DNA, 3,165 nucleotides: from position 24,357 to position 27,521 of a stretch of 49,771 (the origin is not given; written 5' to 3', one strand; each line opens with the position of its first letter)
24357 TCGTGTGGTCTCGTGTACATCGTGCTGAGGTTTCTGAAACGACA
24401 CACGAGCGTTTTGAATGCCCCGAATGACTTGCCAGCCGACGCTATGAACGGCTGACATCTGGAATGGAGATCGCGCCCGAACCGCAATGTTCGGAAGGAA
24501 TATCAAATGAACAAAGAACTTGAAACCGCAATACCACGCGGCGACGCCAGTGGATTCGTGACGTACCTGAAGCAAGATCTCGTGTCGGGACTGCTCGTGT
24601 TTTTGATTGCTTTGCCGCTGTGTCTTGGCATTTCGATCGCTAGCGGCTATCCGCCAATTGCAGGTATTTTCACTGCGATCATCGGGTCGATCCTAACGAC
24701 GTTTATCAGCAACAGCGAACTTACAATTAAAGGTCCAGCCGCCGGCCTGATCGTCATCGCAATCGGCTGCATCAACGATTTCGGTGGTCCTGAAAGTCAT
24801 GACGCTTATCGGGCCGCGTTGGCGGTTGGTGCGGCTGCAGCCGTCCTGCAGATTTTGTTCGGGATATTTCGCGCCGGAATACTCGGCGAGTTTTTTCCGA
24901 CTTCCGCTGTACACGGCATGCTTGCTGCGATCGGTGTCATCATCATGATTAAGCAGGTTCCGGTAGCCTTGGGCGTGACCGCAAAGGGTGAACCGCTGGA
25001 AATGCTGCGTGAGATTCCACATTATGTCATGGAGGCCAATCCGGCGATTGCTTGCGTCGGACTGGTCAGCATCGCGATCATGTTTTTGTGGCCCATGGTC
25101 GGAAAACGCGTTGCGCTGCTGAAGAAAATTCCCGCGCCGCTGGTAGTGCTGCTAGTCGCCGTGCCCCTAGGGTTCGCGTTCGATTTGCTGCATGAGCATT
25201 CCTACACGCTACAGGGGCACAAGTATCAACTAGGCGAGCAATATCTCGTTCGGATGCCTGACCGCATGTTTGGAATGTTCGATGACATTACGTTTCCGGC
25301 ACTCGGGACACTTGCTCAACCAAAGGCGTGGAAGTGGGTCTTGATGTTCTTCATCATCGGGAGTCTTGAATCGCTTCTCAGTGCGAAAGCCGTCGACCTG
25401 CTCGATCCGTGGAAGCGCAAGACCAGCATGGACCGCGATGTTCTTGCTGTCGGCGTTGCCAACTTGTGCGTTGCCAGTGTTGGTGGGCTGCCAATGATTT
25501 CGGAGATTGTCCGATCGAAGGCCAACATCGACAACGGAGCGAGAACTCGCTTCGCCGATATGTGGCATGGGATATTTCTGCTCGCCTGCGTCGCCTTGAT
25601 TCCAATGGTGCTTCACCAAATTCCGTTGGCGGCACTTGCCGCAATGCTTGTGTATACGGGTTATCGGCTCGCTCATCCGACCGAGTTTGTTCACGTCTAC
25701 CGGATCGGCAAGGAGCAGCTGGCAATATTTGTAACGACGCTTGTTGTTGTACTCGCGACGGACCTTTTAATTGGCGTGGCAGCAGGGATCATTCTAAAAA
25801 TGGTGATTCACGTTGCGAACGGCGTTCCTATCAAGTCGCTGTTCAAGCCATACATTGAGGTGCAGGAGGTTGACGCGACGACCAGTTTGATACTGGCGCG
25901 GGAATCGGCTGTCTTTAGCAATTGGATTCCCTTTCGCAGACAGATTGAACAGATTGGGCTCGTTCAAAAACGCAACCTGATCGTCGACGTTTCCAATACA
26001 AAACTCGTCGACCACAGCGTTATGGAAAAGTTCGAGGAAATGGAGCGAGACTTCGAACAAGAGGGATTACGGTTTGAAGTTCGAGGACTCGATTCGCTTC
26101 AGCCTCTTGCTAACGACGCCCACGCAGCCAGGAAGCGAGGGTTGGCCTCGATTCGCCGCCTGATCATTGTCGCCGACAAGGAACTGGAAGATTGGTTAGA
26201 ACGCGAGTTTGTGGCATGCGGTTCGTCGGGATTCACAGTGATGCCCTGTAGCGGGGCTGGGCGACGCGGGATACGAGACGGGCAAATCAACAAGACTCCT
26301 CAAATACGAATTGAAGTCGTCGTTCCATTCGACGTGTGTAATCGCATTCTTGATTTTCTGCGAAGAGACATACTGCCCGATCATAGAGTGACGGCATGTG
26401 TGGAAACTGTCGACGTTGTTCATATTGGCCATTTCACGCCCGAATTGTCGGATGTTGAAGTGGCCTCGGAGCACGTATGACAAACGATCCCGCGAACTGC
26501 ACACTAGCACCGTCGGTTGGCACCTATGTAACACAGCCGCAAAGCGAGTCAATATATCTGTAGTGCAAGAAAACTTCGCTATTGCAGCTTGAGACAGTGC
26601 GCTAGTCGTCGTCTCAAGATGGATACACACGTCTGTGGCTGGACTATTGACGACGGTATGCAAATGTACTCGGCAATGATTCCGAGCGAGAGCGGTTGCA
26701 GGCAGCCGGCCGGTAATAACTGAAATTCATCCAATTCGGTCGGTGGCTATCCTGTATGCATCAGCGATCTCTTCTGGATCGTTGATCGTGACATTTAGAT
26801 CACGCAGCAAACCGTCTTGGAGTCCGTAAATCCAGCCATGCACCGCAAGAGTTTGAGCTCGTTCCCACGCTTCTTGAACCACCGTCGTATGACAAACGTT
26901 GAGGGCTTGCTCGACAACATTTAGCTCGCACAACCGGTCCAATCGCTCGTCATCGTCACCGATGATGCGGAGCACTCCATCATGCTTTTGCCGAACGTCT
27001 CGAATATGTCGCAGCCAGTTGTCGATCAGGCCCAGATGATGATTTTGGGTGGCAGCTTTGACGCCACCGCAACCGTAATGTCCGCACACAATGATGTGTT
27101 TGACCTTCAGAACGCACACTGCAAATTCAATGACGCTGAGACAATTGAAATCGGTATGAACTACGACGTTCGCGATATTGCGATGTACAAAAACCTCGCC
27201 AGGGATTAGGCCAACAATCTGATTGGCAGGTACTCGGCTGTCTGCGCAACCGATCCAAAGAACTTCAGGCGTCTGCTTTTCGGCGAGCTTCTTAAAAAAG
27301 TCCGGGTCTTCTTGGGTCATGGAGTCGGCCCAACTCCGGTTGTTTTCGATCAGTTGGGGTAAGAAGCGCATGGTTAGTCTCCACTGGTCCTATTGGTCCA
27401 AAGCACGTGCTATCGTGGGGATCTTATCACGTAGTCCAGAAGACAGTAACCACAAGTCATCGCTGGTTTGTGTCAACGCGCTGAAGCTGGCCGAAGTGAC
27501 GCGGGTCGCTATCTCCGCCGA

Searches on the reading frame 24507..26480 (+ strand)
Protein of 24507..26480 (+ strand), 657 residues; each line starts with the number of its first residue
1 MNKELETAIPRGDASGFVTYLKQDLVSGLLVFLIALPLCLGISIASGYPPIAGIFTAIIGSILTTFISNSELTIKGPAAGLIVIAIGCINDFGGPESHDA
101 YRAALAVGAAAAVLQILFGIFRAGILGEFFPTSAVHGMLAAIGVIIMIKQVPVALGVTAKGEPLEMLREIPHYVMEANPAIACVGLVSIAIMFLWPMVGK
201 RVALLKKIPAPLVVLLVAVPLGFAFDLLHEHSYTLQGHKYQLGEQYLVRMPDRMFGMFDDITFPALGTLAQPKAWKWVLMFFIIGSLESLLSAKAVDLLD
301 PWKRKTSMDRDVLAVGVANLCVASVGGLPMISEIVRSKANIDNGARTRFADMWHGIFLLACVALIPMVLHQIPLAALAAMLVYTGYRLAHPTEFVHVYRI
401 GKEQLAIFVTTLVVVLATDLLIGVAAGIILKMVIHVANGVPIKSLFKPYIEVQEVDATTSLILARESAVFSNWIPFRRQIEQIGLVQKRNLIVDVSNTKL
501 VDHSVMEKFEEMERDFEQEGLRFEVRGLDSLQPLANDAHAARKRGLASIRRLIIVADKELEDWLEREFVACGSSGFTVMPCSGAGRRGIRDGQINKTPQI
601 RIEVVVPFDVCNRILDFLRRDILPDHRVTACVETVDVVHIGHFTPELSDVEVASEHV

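Call 3: search_protein_families(library=pfam, proteins=[window:24507-26480:+])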
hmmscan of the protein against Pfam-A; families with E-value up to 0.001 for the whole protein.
window:24507-26480:+ (657 aa): 3 families
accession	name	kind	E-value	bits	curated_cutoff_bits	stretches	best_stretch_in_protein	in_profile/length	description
PF00916.26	Sulfate_transp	-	8.1e-55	186.6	23.2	1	21-410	1-379/380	Sulfate permease family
PF00543.27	P-II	-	2.9e-09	37.6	25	1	551-638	3-98/102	Nitrogen regulatory protein P-II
PF16983.11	MFS_MOT1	-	1.7e-05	25.6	30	1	307-388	28-111/111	Molybdate transporter of MFS superfamily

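Call 4: search_protein_families(library=ncbifam, proteins=[window:24507-26480:+])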
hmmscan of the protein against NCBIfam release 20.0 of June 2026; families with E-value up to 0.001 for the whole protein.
window:24507-26480:+ (657 aa): 3 families
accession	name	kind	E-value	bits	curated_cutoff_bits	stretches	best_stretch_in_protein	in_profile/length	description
NF008660.1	PRK11660.1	equivalog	1.8e-45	155.4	614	1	20-529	28-533/572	C4-dicarboxylic acid transporter DauA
TIGR00815.1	sulP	subfamily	9.8e-45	153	380.45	1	19-525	12-533/565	sulfate permease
NF050096.1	BicarbTportBicA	equivalog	1e-31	110.2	880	1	20-436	11-405/547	bicarbonate transporter BicA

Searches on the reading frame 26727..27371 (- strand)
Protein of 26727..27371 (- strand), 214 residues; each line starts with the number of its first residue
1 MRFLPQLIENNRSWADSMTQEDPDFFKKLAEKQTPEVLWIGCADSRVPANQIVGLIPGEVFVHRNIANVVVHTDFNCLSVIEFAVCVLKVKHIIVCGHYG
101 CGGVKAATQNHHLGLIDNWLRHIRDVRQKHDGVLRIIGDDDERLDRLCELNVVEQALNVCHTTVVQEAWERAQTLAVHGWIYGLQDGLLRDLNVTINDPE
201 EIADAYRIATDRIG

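Call 3: search_protein_families(library=pfam, proteins=[window:26727-27371:-])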
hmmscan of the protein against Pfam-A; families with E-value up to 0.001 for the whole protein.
window:26727-27371:- (214 aa): 1 family
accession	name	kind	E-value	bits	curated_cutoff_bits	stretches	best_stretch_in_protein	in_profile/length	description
PF00484.24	Pro_CA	-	2.4e-54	184.3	25.7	1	37-188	1-155/156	Carbonic anhydrase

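Call 4: search_protein_families(library=ncbifam, proteins=[window:26727-27371:-])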
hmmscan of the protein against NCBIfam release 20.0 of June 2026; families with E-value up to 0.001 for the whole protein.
window:26727-27371:- (214 aa): 2 families
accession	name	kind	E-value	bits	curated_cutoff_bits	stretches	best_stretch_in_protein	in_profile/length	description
NF007756.0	PRK10437.1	equivalog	2e-90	302.1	251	1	4-209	4-208/220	carbonate dehydratase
NF011765.0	PRK15219.1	subfamily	7.6e-16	58.3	221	1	29-188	84-240/245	carbonic anhydrase family protein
